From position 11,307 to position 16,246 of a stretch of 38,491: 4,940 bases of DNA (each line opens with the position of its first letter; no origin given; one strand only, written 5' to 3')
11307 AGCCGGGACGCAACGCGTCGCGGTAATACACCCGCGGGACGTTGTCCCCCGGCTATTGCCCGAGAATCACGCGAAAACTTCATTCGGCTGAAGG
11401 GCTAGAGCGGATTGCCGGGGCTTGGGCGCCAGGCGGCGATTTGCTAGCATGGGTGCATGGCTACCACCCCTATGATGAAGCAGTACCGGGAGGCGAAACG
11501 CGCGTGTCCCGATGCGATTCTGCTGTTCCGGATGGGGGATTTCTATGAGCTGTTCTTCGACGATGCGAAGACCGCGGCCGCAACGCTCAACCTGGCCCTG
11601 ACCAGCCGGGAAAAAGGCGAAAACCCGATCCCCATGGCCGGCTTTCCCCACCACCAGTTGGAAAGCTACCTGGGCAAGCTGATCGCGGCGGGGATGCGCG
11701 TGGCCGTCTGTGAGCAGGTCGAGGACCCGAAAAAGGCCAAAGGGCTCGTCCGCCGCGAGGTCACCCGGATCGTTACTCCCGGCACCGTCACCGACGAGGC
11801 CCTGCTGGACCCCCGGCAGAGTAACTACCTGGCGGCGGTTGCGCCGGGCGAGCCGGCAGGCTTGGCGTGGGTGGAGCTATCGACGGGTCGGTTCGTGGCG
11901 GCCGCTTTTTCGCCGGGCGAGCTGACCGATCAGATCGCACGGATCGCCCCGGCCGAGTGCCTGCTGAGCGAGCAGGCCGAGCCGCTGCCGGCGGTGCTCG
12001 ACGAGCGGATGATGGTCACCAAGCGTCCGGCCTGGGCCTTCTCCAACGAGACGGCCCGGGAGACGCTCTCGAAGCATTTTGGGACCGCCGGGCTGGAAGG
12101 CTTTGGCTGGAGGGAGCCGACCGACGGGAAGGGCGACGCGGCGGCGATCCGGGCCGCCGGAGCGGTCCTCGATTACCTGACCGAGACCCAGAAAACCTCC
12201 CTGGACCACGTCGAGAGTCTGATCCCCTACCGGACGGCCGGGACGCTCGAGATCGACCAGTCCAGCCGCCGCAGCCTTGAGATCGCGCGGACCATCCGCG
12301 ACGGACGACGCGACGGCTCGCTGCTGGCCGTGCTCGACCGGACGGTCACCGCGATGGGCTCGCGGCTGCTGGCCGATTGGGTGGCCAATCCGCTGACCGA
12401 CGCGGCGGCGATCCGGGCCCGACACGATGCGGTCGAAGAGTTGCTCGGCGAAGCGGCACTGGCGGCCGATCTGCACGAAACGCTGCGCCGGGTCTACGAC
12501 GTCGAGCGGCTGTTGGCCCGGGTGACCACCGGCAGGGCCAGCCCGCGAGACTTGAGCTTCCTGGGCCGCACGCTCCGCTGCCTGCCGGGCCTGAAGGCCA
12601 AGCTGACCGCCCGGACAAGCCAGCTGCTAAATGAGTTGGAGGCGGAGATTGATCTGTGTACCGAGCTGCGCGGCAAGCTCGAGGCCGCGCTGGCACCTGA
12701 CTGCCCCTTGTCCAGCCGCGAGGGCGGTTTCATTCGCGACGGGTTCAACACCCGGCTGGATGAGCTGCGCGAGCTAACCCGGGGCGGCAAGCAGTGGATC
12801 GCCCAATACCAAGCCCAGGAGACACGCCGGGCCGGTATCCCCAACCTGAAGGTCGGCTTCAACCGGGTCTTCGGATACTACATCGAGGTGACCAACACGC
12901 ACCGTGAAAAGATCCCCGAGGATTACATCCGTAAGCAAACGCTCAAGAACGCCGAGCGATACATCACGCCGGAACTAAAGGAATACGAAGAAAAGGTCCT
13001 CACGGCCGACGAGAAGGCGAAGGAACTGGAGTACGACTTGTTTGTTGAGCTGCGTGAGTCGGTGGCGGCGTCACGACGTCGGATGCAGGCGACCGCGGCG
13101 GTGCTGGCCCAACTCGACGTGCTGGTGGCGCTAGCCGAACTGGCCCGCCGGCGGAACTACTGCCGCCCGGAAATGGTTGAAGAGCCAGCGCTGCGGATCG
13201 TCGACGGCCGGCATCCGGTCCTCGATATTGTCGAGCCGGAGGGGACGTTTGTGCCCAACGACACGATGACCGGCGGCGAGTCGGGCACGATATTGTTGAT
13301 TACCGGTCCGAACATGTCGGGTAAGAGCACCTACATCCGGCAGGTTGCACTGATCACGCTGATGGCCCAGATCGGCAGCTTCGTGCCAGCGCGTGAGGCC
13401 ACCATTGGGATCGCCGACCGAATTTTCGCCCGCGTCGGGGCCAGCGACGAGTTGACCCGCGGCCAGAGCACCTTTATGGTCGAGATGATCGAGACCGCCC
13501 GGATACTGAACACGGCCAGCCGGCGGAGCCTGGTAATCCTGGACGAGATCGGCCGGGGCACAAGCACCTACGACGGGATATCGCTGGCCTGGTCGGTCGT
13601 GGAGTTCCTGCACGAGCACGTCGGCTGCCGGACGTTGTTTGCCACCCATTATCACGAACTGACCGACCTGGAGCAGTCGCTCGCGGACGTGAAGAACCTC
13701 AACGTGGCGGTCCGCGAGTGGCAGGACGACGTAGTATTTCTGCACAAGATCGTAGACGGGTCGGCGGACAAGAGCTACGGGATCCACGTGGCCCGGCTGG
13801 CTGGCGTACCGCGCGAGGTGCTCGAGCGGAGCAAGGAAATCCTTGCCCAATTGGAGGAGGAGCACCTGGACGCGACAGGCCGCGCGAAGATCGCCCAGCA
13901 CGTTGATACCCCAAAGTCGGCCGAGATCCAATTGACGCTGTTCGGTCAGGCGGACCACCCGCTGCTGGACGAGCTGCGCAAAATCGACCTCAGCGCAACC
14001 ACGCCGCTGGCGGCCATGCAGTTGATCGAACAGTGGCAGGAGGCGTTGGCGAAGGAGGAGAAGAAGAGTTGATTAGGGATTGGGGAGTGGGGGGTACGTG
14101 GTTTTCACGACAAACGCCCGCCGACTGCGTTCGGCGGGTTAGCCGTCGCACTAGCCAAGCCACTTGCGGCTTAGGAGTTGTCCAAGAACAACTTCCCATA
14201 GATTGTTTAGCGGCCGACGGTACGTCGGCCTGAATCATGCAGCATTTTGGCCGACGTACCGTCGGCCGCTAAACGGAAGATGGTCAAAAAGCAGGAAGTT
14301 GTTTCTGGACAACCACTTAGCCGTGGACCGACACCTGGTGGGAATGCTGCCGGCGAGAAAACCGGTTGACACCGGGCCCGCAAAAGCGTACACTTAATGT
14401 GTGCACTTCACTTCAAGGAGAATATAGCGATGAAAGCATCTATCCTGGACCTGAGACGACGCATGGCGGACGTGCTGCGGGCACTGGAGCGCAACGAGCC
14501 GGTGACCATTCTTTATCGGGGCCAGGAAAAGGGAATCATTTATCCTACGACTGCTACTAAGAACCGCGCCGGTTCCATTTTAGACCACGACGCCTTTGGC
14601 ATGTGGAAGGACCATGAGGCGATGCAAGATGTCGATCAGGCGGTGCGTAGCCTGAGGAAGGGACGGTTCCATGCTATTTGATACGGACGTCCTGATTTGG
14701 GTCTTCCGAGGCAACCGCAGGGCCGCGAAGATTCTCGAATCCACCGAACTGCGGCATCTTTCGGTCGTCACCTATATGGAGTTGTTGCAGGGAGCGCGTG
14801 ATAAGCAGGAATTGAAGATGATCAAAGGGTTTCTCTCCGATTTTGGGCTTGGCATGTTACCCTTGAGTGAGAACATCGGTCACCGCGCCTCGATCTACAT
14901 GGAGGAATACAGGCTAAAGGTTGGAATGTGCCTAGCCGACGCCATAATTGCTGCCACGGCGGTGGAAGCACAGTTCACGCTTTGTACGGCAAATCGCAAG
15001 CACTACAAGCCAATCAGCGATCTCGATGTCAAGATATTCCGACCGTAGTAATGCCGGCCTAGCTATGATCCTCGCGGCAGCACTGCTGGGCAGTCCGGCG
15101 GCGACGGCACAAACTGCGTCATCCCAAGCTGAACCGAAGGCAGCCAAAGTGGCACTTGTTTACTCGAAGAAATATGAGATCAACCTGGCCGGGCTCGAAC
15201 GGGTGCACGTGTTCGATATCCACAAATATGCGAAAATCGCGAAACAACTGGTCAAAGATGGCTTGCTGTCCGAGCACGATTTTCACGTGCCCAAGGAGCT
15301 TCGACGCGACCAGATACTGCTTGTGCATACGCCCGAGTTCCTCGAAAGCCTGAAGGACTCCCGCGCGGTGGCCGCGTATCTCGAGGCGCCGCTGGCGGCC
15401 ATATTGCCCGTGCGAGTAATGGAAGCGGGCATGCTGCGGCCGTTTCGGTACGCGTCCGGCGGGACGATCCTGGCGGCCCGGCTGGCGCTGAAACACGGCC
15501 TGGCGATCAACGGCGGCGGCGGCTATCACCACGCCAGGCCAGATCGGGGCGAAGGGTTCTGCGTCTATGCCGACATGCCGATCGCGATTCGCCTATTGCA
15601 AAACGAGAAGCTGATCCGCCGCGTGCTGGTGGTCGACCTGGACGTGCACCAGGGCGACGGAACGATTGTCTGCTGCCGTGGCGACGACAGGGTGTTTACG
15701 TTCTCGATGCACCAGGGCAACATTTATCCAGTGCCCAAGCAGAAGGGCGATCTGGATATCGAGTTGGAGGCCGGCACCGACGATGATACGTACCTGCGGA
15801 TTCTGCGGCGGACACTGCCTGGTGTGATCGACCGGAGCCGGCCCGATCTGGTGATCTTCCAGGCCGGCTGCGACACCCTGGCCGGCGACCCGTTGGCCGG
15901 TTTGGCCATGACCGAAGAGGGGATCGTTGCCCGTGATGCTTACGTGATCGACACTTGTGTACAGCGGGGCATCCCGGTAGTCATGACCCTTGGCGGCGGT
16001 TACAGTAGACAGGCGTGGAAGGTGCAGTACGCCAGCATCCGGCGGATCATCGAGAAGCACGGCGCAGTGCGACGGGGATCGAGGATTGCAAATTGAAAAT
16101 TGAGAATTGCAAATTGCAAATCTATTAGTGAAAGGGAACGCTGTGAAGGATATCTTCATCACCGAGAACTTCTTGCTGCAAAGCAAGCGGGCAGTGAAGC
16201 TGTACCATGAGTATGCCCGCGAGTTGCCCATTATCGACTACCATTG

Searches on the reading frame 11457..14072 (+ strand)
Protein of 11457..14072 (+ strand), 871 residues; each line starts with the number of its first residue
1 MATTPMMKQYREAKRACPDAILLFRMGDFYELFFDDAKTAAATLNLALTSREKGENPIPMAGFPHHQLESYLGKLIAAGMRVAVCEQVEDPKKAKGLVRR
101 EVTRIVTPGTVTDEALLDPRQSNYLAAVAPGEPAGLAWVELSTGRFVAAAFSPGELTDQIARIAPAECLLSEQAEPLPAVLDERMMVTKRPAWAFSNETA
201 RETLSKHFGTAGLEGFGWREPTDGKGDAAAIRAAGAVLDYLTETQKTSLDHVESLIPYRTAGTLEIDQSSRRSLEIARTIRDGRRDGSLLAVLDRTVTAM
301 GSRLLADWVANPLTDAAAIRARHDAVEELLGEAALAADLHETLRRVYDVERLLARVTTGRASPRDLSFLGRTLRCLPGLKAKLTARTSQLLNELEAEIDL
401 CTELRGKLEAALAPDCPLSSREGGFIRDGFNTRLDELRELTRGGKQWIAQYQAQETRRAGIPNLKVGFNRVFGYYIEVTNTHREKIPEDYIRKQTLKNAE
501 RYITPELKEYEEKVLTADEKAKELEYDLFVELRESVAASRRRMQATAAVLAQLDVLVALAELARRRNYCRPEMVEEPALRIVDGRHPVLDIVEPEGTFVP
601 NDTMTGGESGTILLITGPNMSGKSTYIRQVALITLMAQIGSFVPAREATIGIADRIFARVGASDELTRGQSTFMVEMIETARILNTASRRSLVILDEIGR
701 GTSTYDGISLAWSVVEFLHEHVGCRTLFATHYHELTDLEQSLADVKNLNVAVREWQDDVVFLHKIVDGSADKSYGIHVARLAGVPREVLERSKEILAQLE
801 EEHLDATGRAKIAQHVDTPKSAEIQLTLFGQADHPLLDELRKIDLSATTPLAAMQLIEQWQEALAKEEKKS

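Call 75: search_protein_families(library=pfam, max_evalue=0.001, proteins=[window:11457-14072:+])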
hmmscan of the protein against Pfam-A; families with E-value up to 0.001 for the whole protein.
window:11457-14072:+ (871 aa): 5 families
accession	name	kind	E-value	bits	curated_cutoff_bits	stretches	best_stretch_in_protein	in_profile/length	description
PF00488.27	MutS_V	-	2.7e-88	295.3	30.2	1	614-800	2-188/188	MutS domain V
PF05192.23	MutS_III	-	1.9e-52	178.9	34.1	1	269-560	1-194/194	MutS domain III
PF01624.25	MutS_I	-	4.6e-44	149.7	20.6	1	4-114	1-112/113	MutS domain I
PF05190.23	MutS_IV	-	6.2e-32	110.2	22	1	429-519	1-91/92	MutS family domain IV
PF05188.22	MutS_II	-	5.4e-25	88.8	25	1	123-252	1-132/133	MutS domain II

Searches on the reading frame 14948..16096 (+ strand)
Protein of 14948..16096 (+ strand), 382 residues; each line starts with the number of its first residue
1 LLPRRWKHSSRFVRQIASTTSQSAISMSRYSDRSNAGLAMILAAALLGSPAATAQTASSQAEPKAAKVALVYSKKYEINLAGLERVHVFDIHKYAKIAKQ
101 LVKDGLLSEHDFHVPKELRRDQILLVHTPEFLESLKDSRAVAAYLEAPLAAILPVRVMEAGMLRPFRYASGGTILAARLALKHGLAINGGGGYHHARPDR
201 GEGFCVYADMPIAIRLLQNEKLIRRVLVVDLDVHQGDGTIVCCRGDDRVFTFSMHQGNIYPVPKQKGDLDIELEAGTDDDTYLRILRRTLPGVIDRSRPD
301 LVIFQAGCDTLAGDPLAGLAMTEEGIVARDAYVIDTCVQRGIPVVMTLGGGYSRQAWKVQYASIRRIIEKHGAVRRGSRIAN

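Call 75: search_protein_families(library=pfam, max_evalue=0.001, proteins=[window:14948-16096:+])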
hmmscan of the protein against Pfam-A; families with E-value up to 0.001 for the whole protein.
window:14948-16096:+ (382 aa): 1 family
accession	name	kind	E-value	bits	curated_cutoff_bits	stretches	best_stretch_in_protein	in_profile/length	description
PF00850.24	Hist_deacetyl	-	4e-61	207.4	27.9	1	87-360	1-290/298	Histone deacetylase domain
